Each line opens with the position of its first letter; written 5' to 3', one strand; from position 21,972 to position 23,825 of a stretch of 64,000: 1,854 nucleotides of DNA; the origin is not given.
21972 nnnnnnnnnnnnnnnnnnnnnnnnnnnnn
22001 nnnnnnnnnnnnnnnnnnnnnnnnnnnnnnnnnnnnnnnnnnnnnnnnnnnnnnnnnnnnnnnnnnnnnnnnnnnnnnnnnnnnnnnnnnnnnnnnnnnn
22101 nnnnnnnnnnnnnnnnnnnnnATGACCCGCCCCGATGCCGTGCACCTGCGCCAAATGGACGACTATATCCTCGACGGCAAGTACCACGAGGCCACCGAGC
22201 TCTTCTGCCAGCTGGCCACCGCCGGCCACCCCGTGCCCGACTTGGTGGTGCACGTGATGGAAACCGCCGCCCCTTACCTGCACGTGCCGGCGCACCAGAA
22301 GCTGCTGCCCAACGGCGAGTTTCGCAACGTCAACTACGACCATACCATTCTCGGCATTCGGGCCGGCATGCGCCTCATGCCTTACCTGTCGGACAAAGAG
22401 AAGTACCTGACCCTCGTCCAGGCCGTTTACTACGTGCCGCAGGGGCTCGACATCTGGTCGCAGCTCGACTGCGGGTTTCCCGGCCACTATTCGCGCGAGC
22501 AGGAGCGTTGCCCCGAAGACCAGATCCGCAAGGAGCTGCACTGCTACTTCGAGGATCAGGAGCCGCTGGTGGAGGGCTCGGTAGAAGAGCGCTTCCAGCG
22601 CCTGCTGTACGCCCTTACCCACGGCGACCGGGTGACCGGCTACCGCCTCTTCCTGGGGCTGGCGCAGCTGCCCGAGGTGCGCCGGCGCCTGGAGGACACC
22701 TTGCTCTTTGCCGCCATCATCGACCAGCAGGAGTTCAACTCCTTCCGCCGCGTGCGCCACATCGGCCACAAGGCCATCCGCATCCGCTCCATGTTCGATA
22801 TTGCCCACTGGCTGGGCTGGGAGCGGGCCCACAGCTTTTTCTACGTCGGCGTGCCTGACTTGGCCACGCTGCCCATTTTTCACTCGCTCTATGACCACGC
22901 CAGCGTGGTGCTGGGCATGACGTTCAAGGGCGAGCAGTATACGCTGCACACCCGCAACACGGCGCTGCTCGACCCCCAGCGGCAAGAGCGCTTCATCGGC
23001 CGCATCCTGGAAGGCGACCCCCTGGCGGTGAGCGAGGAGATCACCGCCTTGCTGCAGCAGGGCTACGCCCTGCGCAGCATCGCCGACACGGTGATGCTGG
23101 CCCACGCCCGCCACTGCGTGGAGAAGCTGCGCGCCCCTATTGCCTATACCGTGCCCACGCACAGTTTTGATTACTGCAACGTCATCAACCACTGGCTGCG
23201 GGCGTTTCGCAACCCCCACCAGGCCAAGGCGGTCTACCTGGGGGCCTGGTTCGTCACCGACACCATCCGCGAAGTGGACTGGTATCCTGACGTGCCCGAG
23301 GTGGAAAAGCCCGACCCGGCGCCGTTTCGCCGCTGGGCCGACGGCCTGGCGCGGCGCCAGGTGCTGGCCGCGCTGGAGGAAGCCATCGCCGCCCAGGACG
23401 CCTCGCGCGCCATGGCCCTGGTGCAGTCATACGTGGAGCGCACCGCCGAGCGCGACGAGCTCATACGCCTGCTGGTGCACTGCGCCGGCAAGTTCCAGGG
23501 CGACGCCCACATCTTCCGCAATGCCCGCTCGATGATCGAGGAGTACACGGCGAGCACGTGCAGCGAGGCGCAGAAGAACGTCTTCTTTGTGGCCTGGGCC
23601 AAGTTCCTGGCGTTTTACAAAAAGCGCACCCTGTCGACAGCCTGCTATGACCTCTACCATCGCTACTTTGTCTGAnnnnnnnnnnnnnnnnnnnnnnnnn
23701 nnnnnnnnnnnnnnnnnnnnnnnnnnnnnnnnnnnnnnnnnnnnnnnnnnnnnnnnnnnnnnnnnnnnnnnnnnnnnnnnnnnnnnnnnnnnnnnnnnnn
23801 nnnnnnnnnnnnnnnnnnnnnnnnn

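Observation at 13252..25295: Candidate catabolic island for an unknown amide/amine compound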

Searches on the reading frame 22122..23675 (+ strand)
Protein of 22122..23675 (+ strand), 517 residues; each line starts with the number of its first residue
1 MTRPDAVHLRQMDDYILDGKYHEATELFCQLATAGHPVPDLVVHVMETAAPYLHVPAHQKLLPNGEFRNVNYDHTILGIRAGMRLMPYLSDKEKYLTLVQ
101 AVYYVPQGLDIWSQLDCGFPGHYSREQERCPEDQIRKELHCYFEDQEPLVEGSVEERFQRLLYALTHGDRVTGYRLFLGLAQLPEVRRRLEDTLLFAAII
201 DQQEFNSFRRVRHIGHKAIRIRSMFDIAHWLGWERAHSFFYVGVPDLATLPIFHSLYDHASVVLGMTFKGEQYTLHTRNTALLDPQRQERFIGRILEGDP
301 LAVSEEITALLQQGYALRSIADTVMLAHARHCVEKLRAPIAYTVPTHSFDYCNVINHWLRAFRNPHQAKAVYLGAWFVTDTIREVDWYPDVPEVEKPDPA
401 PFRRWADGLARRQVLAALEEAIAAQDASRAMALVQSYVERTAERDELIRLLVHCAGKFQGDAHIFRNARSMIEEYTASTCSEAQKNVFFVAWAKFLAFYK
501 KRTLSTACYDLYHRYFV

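Call 5: search_protein_families(library=pfam, proteins=[window:22122-23675:+], max_evalue=0.01)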
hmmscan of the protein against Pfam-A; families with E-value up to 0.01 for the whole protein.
window:22122-23675:+ (517 aa): 0 families

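Call 6: search_protein_families(library=ncbifam, proteins=[window:22122-23675:+], max_evalue=0.01)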
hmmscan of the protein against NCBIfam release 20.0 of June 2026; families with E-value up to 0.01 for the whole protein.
window:22122-23675:+ (517 aa): 0 families

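Call 11: find_homologous_proteins(query=window:22122-23675:+, max_evalue=0.001)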
Query window:22122-23675:+ (517 aa): 223 proteins with E <= 0.001 among 8000 candidates; the best 120 are listed.
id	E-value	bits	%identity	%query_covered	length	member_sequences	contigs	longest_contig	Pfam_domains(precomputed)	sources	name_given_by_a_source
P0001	0.0e+0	1207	100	100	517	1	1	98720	-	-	-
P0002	3.5e-282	954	77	100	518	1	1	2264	-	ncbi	-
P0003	8.4e-280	946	76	100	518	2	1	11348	-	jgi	jgi:hypothetical protein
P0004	2.2e-278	942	77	100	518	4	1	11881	-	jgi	jgi:hypothetical protein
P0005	5.6e-278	940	76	100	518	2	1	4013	-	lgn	-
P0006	6.7e-277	937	75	100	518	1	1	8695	-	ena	-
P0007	1.5e-272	922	75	100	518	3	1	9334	-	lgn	-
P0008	1.0e-266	903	72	100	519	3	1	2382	-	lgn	-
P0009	4.0e-266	901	73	98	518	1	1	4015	-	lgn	-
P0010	6.1e-266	901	73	100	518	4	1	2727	-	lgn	-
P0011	2.3e-263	892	72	100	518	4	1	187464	-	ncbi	-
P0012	4.7e-263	891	70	100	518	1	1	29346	-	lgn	-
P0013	1.1e-261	887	71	99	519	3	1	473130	-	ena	-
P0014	2.9e-261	885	71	100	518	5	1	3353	-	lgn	-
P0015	6.9e-261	884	70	100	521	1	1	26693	-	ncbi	-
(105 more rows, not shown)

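Call 13: find_related_loci(query=A1, collection=genome_contigs, flank=10000)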
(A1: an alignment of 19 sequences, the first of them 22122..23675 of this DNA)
Query A1 (517 aa) in genome_contigs; peptide patterns used: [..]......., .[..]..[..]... (x = any residue, [..] = any of these).
81 stretches matched a pattern; 21 encode a relative of the query (tblastn E <= 1e-3); 21 distinct loci.
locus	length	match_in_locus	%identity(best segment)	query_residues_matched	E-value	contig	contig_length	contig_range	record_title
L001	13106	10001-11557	69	1-516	0e+0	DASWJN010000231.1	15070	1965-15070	MAG TPA_asm: Candidatus Methylomirabilota bacterium isolate SMAG_U2896 k141_2815250, whole genome shotgun sequence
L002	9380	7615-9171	68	1-516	0e+0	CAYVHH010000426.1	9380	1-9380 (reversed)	MAG TPA_asm: uncultured bacterium isolate binchicken_co279_234 genome assembly, contig: k141_5206619, whole genome shotg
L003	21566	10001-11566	68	2-516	0e+0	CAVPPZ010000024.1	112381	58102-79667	MAG: uncultured Candidatus Rokubacteria bacterium isolate MFD10007.bin.2.20 genome assembly, contig: contig_63129, whole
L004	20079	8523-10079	68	1-516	0e+0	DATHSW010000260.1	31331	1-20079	MAG TPA_asm: Candidatus Deferrimicrobiaceae bacterium isolate SMAG_U16061 k141_1024928, whole genome shotgun sequence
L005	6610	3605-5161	68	1-516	0e+0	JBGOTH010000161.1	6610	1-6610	MAG: Candidatus Methylomirabilia bacterium isolate OBJ_0618_7090110_167 k141_2671213_length_6610_cov_32.6817, whole geno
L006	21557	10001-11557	67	1-516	0e+0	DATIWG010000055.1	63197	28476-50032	MAG TPA_asm: Nitrosotalea sp. isolate SMAG_U15217 k141_3268001, whole genome shotgun sequence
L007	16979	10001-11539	66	9-516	0e+0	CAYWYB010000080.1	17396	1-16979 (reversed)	MAG TPA_asm: uncultured Rhodospirillaceae bacterium isolate SRP167671_co2_53 genome assembly, contig: NODE_4288_length_1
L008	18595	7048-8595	65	6-516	0e+0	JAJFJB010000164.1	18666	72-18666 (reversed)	MAG: Alphaproteobacteria bacterium isolate OFTM273 OFTM273_163, whole genome shotgun sequence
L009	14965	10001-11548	65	6-516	0e+0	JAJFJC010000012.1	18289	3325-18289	MAG: Alphaproteobacteria bacterium isolate OFTM82 OFTM82_11, whole genome shotgun sequence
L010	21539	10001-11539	65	9-516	0e+0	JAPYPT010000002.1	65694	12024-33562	MAG: Alphaproteobacteria bacterium isolate PW10.maxbin2.068 PW10_521_length_65694_cov_9.347537, whole genome shotgun seq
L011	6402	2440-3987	64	6-516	0e+0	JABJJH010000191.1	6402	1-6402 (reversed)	MAG: Rhodospirillaceae bacterium isolate SI074_bin63 k141_1106353, whole genome shotgun sequence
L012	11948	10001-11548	64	6-516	0e+0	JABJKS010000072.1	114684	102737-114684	MAG: Rhodospirillaceae bacterium isolate SI074_bin97 k141_203947, whole genome shotgun sequence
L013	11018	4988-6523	63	5-516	0e+0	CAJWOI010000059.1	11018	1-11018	MAG TPA_asm: uncultured Alphaproteobacteria bacterium isolate ERR599062_bin.76_MetaBAT_v2.12.1_MAG genome assembly, cont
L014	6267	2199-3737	64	9-516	0e+0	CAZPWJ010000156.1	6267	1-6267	MAG TPA_asm: uncultured Rhodospirillaceae bacterium isolate SRP200020_co5_209 genome assembly, contig: NODE_19526_length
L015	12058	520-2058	65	9-516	0e+0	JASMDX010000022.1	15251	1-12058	MAG: Alphaproteobacteria bacterium isolate ETNP3_MAG_51 c_000000452782, whole genome shotgun sequence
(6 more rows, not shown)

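Call 26: search_protein_families(library=pfam, proteins=[L007:11608-12867:+, L009:11629-12459:-, L002:6442-7584:+, L006:7117-8241:-, L004:7195-8424:-, L004:4265-6076:+], max_evalue=0.001)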
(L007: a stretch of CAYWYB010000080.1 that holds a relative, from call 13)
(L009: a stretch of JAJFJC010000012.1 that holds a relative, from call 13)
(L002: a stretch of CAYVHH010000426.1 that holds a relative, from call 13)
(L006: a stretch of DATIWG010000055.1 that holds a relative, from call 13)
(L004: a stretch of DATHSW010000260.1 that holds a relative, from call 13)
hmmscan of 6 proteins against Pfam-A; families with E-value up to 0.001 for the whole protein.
L007:11608-12867:+ (419 aa): 1 family
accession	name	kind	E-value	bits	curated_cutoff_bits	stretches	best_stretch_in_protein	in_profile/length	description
PF02515.22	CoA_transf_3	-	3.6e-84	283.4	23.3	1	24-396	1-366/366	CoA-transferase family III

L009:11629-12459:- (276 aa): 1 family
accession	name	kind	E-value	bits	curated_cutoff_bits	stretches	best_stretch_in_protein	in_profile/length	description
PF02668.22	TauD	-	5.6e-62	210.5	27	1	15-266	4-266/267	Taurine catabolism dioxygenase TauD, TfdA family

L002:6442-7584:+ (380 aa): 1 family
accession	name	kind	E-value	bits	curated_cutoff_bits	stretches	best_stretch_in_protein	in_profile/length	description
PF04909.20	Amidohydro_2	-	1.2e-29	104.5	26.4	1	110-378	38-289/289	Amidohydrolase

L006:7117-8241:- (374 aa): 0 families

L004:7195-8424:- (409 aa): 6 families
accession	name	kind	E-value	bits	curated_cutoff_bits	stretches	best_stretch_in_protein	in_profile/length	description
PF01266.30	DAO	-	1.2e-74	252.4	27.9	1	24-374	2-353/353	FAD dependent oxidoreductase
PF01494.25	FAD_binding_3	-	7e-06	25.9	22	1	22-233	2-169/349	FAD binding domain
PF00890.30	FAD_binding_2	-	2e-05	24.4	20.4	0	24-66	2-43/414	FAD binding domain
PF13450.12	NAD_binding_8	-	2.2e-05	25.1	21.9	1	26-59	1-33/68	NAD(P)-binding Rossmann-like domain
PF12831.13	FAD_oxidored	-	0.00036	20.4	27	0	23-234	1-156/416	FAD dependent oxidoreductase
PF13738.12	Pyr_redox_3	-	0.00066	19.4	30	0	25-57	1-33/305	Pyridine nucleotide-disulphide oxidoreductase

L004:4265-6076:+ (603 aa): 3 families
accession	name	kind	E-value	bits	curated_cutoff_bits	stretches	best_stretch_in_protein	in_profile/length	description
PF02775.26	TPP_enzyme_C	-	2.7e-36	125.1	21.9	1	444-585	8-151/151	Thiamine pyrophosphate enzyme, C-terminal TPP binding domain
PF02776.23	TPP_enzyme_N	-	2.5e-34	118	26.8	1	68-185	2-116/119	Thiamine pyrophosphate enzyme, N-terminal TPP binding domain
PF00205.28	TPP_enzyme_M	-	1.1e-22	80.6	30.4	1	258-383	1-137/137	Thiamine pyrophosphate enzyme, central domain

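Call 30: find_encoding_contigs(protein=P0004, flank=10000, max_places=2)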
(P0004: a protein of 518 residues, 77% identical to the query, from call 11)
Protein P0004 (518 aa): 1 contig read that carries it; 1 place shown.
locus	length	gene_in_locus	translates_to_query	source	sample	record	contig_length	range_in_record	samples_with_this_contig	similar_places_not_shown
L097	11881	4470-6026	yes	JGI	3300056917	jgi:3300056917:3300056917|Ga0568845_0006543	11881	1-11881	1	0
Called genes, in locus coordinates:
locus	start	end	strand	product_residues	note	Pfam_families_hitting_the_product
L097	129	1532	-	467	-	PF00672:HAMP, PF00512:HisKA, PF02518:HATPase_c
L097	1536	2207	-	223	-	PF00072:Response_reg, PF00486:Trans_reg_C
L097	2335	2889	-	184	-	PF05685:Uma2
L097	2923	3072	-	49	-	-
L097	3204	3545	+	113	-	-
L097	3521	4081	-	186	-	PF08207:EFP_N, PF01132:EFP, PF09285:Elong-fact-P_C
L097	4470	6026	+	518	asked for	-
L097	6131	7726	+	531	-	PF00501:AMP-binding, PF13193:AMP-binding_C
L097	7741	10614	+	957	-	PF05170:AsmA, PF05359:DUF748, PF13116:YhdP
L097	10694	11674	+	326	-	PF00801:PKD, PF17963:Big_9 (weak), PF18911:PKD_4, PF00691:OmpA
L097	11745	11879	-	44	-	?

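Call 31: find_encoding_contigs(protein=P0011, flank=10000, max_places=2)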
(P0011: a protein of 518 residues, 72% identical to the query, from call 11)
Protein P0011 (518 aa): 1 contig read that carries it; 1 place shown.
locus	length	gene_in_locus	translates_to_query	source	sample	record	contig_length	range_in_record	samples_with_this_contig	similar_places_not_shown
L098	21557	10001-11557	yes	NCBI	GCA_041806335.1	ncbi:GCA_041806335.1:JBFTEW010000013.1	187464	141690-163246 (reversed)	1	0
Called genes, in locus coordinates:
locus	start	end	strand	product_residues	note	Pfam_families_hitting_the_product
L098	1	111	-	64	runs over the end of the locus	-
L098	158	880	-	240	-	PF13546:DDE_5, PF01609:DDE_Tnp_1 (faint)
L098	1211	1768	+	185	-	PF05598:DUF772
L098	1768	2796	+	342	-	PF01609:DDE_Tnp_1 (faint)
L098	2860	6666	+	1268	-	PF05860:TPS, PF01483:P_proprotein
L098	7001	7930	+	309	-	PF05721:PhyH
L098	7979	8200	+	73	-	-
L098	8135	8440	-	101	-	-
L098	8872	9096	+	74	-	-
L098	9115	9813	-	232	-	PF00188:CAP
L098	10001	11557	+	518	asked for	-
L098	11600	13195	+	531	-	PF00501:AMP-binding, PF13193:AMP-binding_C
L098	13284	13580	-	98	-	-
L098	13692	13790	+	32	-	-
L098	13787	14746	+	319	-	PF01210:NAD_Gly3P_dh_N (faint), PF02558:ApbA, PF03807:F420_oxidored, PF08546:ApbA_C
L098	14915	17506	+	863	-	PF17900:Peptidase_M1_N, PF01433:Peptidase_M1, PF13646:HEAT_2, PF03130:HEAT_PBS (faint), PF13646:HEAT_2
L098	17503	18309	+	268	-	PF01575:MaoC_dehydratas (weak)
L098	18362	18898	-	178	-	-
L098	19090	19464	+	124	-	PF13474:SnoaL_3, PF14534:DUF4440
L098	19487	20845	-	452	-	PF07690:MFS_1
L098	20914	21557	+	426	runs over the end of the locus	PF01042:Ribonuc_L-PSP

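Call 32: find_encoding_contigs(protein=P0013, flank=10000, max_places=2)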
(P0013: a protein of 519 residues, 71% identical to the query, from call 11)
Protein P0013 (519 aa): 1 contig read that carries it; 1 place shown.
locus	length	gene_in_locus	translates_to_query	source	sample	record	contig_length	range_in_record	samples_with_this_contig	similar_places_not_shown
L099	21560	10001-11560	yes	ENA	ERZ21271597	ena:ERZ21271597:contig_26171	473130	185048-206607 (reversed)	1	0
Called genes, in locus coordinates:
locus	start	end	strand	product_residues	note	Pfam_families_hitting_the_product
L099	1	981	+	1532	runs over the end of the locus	PF00310:GATase_2, PF04898:Glu_syn_central, PF01645:Glu_synthase, PF01493:GXGXG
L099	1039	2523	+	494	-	PF14691:Fer4_20, PF00070:Pyr_redox (weak), PF01266:DAO (faint), PF03486:HI0933_like (faint), PF07992:Pyr_redox_2, PF12831:FAD_oxidored (weak), PF01593:Amino_oxidase (weak), PF13450:NAD_binding_8, +1 more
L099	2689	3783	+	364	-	PF00108:Thiolase_N, PF08545:ACP_syn_III, PF08541:ACP_syn_III_C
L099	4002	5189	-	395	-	PF00155:Aminotran_1_2, PF00266:Aminotran_5 (weak)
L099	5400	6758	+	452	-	PF00289:Biotin_carb_N, PF02786:CPSase_L_D2, PF07478:Dala_Dala_lig_C, PF02785:Biotin_carb_C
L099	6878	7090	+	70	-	PF00364:Biotin_lipoyl, PF25917:BSH_RND, PF25919:BSH_CusB (faint), PF25973:BSH_CzcB (faint), PF25984:BSH_YknX (faint), PF25997:BSH_YhbJ (weak)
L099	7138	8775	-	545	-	PF02776:TPP_enzyme_N, PF00205:TPP_enzyme_M, PF02775:TPP_enzyme_C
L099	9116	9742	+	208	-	-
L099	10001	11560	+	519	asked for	-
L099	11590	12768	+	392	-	PF02771:Acyl-CoA_dh_N, PF02770:Acyl-CoA_dh_M, PF00441:Acyl-CoA_dh_1, PF08028:Acyl-CoA_dh_2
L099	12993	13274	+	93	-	PF03992:ABM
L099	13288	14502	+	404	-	PF22691:Thiolase_C_1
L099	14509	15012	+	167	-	PF12172:zf-ChsH2 (weak), PF01796:OB_ChsH2_C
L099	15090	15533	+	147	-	PF13279:4HBT_2, PF03061:4HBT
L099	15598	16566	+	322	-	PF00389:2-Hacid_dh, PF02826:2-Hacid_dh_C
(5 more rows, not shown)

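Call 34: search_solved_structures(query=A1, max_evalue=10)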
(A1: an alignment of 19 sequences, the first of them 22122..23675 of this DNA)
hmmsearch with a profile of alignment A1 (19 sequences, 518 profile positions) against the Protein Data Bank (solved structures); distinct sequences matched with E-value up to 10: 3.
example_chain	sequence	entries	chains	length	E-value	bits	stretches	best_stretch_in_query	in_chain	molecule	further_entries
3m3n_W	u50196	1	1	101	0.038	15.6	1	262-316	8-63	Neural Wiskott-Aldrich syndrome protein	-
7jtk_u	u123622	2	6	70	0.82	11.2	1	393-445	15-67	Predicted protein | FAP385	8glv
2vcp_D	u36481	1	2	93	1.7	10.2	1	261-301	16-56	NEURAL WISKOTT-ALDRICH SYNDROME PROTEIN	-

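Call 37: search_protein_families(library=pfam, proteins=[window:22122-23675:+], max_evalue=10)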
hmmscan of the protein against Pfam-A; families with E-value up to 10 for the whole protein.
window:22122-23675:+ (517 aa): 1 family
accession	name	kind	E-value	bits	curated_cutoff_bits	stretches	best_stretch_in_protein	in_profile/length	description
PF12169.13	DNA_pol3_gamma3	-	0.084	13.1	24.4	1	408-452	11-55/143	DNA polymerase III subunits gamma and tau domain III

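Call 43: predict_structure(alignment_id=A1)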
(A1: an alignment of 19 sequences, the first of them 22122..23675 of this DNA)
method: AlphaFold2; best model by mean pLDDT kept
length: 517 residues; sequences in the alignment: 19
mean_pLDDT: 83.3   pTM: 0.87
mean pLDDT of the five models: 83.3, 82.8, 81.5, 80.2, 79.2
residues with pLDDT >= 90: 246; 70-90: 180; 50-70: 59; < 50: 32
segments of 3 or more residues with pLDDT < 50: 58-61, 64-67, 117-130, 204-207
pLDDT, mean of each block of 10 residues (from residue 1): 76 90 92 92 90 58 49 78 70 84 79 51 44 56 82 96 86 94 95 89 53 70 90 89 74 70 93 94 96 93 95 97 96 84 79 93 92 89 81 86 96 94 94 96 90 84 81 92 94 88 68 88
secondary structure, 60 per line:
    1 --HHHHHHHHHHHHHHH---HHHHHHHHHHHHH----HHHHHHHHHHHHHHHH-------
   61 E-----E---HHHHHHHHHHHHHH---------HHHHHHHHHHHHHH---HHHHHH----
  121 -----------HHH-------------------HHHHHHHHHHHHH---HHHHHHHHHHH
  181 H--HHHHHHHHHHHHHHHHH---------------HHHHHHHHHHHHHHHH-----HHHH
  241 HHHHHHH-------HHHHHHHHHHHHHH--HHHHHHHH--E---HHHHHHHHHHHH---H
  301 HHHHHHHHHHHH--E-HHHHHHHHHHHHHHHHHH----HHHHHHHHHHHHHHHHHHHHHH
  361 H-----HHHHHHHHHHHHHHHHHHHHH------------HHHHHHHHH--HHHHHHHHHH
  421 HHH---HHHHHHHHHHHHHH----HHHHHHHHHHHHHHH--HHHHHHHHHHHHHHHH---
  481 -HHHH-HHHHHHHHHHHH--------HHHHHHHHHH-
elements in order: H3-17 H21-33 H38-53 H71-84 H94-107 H111-116 H154-166 H170-181 H184-200 H216-231 H237-247 H255-268 H271-278 H285-296 H300-312 H317-334 H339-361 H367-387 H400-408 H411-423 H427-440 H445-459 H462-477 H482-485 H487-498 H507-516

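Call 45: fold_search(model_id=the predicted structure, library=pdb)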
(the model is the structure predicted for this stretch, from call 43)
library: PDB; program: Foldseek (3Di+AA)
matches with E <= 10: 181; with E <= 0.001: 0
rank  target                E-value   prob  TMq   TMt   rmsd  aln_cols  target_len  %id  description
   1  4rwa_A                5.3e-01  0.06  0.10  0.12  26.8       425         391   12  Synchrotron structure of the human delta opioid receptor in complex with a bifunctional peptide (PSI community target) (released 2015-01-14)
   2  4rwa_B                5.5e-01  0.06  0.10  0.12  26.8       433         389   12  Synchrotron structure of the human delta opioid receptor in complex with a bifunctional peptide (PSI community target) (released 2015-01-14)
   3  4rwd_B                6.0e-01  0.05  0.09  0.11  26.3       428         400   11  XFEL structure of the human delta opioid receptor in complex with a bifunctional peptide (released 2015-01-14)
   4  4rwd_A                7.6e-01  0.06  0.12  0.14  26.8       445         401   11  XFEL structure of the human delta opioid receptor in complex with a bifunctional peptide (released 2015-01-14)
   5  6vk1_A                9.8e-01  0.05  0.11  0.10  24.7       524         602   13  CryoEM structure of Hrd1/Hrd3 part from Hrd1-Usa1/Der1/Hrd3 complex (released 2020-04-29)
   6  8b21_B                1.0e+00  0.04  0.13  0.10  21.6       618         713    8  Time-resolved structure of K+-dependent Na+-PPase from Thermotoga maritima 0-60-seconds post reaction initiation with  (released 2024-01-17)
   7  6o3e_B                1.1e+00  0.06  0.14  0.14  26.0       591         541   12  mouse aE-catenin 82-883 (released 2019-11-13)
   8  8b21_A                1.1e+00  0.03  0.12  0.09  21.3       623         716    9  Time-resolved structure of K+-dependent Na+-PPase from Thermotoga maritima 0-60-seconds post reaction initiation with  (released 2024-01-17)
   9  6gs1_A                1.2e+00  0.04  0.11  0.12  22.9       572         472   12  Crystal structure of peptide transporter DtpA-nanobody in MES buffer (released 2019-01-30)
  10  6ctf_A                1.2e+00  0.03  0.11  0.12  23.4       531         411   11  Crystal structure of GltPh fast mutant - R276S/M395R (released 2018-10-10)
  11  8uvc_A                1.2e+00  0.03  0.10  0.10  24.1       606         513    9  Structure of NaDC3-aKG complex (released 2024-12-25)
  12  6eia                  1.3e+00  0.03  0.10  0.11  21.9       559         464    9  PepTSt in complex with HEPES (100 mM) (released 2018-02-21)
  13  4d2d_A                1.4e+00  0.04  0.12  0.13  21.3       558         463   10  Structure of a tri peptide bound POT family peptide transporter (released 2014-06-25)
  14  4w6v                  1.4e+00  0.04  0.13  0.13  22.9       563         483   12  Crystal structure of a peptide transporter from Yersinia enterocolitica at 3 A resolution (released 2015-07-15)
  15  8ta3_A                1.4e+00  0.03  0.12  0.12  23.9       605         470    9  Cryo-EM structure of the human CLC-2 chloride channel transmembrane domain Apo state with resolved N-terminal hairpin (released 2024-01-31)
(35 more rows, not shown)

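Call 54: search_protein_representatives(alignment_id=A1)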
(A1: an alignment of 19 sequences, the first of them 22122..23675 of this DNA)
Query: 19 sequences, 518 profile positions. Proteins with E-value up to 0.001 (for the whole library): 649; up to 1e-10: 409; up to 1e-30: 144. The best 150 are listed.
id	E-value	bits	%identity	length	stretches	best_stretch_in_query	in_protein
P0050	2.0e-276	933.9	-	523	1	2-517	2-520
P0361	1.6e-163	561.3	-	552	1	6-517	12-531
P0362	1.0e-153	529.0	-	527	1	3-517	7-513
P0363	3.8e-151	520.5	-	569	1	8-517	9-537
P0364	6.9e-151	519.6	-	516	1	7-517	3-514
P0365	4.6e-146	503.7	-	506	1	9-517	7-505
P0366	2.6e-140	484.7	-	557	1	6-517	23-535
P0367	1.0e-139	482.7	-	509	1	7-517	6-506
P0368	1.1e-138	479.3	-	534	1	8-516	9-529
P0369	7.1e-133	460.2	-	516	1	7-515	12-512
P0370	4.8e-132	457.4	-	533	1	5-517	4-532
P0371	3.1e-129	448.2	-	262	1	263-517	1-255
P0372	1.6e-125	435.9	-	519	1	8-516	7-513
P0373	1.9e-123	429.1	-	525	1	6-515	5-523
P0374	2.8e-113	395.5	-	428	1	7-416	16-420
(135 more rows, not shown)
